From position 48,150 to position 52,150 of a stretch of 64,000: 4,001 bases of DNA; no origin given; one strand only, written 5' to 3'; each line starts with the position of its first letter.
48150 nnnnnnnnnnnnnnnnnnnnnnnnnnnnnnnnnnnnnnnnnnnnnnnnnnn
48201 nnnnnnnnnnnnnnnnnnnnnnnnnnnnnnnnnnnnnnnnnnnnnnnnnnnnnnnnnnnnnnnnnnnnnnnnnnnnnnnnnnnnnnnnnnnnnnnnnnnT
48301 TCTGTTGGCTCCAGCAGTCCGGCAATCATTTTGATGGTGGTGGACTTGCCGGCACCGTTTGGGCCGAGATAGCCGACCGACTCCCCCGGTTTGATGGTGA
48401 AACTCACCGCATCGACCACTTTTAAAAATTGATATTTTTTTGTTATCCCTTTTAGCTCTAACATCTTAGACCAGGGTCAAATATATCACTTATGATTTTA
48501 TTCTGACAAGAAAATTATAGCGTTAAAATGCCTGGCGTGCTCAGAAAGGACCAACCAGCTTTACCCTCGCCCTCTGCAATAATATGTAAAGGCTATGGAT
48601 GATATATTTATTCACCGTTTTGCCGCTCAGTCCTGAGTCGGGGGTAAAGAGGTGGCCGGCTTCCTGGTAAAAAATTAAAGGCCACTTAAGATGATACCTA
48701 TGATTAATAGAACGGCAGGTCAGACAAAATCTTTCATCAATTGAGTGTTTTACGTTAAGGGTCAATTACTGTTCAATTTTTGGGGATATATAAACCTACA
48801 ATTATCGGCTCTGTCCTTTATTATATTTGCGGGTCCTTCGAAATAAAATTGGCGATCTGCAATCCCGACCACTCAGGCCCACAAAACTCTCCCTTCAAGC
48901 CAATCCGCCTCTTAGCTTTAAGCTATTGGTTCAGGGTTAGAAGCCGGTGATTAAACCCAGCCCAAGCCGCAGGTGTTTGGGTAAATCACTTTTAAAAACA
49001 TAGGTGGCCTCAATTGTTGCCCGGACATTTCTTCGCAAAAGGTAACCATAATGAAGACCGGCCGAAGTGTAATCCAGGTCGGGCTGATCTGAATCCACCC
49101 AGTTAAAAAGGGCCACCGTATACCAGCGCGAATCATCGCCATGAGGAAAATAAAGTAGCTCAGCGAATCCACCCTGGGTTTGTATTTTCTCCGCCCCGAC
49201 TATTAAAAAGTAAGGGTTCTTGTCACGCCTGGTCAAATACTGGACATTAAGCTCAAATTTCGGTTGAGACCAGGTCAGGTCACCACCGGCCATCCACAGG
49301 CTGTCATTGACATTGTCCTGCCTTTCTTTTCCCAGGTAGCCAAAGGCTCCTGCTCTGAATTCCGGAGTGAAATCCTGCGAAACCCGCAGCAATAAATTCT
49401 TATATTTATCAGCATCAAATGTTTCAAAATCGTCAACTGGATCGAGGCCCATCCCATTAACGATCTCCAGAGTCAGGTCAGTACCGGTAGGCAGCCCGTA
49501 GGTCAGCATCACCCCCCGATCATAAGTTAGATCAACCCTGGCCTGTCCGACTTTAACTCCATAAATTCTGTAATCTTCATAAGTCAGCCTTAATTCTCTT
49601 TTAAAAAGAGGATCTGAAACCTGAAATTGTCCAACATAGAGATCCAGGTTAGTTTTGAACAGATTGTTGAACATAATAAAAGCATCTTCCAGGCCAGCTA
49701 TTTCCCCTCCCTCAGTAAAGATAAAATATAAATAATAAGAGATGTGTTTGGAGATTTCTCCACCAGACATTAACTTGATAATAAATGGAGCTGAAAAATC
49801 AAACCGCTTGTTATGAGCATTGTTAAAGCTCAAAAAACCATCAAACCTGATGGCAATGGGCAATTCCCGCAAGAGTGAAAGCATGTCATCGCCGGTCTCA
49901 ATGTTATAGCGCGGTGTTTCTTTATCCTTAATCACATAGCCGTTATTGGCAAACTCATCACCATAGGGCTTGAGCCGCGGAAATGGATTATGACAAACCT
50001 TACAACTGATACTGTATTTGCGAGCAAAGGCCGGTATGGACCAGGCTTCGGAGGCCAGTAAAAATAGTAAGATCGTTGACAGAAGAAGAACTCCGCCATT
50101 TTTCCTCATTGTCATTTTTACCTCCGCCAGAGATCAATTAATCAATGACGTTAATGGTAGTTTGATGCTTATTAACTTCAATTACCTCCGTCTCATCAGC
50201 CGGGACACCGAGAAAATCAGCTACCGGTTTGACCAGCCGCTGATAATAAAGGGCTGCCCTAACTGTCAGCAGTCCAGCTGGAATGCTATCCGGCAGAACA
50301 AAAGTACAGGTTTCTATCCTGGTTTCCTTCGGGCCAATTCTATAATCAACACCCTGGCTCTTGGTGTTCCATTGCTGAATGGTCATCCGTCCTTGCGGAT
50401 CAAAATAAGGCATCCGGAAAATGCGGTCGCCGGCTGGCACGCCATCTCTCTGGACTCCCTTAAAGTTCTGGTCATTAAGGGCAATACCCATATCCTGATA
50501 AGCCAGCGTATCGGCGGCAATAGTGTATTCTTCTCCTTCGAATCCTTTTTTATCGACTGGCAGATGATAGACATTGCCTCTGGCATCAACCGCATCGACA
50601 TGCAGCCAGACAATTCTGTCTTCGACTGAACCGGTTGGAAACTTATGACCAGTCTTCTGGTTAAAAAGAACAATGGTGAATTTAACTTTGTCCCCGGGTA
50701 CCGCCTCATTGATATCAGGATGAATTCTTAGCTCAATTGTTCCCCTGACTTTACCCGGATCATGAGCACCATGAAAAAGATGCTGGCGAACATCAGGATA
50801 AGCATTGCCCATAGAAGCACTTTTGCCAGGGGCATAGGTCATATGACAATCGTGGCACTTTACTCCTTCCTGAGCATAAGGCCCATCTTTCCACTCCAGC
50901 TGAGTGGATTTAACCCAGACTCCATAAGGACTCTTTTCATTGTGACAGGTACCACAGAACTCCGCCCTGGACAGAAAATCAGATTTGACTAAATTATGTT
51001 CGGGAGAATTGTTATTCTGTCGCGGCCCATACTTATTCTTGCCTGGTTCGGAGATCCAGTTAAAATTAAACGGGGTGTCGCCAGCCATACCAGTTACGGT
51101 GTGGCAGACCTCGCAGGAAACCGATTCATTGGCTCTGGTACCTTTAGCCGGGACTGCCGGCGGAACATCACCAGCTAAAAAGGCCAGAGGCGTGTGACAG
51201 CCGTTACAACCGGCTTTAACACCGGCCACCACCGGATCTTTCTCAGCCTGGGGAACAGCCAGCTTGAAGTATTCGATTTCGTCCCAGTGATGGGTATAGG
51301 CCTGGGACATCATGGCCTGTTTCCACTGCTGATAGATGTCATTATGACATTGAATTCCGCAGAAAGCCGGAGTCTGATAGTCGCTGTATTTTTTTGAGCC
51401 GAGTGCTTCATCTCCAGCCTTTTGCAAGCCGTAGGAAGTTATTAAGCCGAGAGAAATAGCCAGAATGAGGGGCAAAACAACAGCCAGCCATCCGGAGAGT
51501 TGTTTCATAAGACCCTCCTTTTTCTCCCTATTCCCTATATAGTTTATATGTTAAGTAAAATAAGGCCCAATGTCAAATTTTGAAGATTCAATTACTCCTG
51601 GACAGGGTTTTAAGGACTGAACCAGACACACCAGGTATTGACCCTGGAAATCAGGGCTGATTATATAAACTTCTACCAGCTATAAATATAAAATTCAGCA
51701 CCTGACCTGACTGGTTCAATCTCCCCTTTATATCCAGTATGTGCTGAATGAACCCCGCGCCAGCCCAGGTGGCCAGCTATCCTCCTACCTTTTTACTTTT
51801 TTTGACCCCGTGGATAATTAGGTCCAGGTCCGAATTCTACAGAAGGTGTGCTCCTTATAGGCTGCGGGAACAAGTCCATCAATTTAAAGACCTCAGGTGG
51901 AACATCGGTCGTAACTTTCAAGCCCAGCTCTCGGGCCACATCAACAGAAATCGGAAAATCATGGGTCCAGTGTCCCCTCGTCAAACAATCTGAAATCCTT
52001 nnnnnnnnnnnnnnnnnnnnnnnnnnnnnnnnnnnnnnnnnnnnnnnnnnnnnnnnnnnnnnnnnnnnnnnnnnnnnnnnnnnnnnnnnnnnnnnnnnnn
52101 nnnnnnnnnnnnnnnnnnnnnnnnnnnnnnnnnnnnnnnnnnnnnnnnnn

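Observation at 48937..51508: Two-gene outer-membrane electron-conduit candidate: pentaheme cytochrome c followed by a Cyc2-like fused cytochrome-porin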

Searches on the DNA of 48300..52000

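Call 85: search_rna_families(source=window, start=48300, end=52000, threshold=evalue, max_evalue=1)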
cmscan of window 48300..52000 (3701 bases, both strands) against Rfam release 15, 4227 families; matches with E-value up to 1: 0.
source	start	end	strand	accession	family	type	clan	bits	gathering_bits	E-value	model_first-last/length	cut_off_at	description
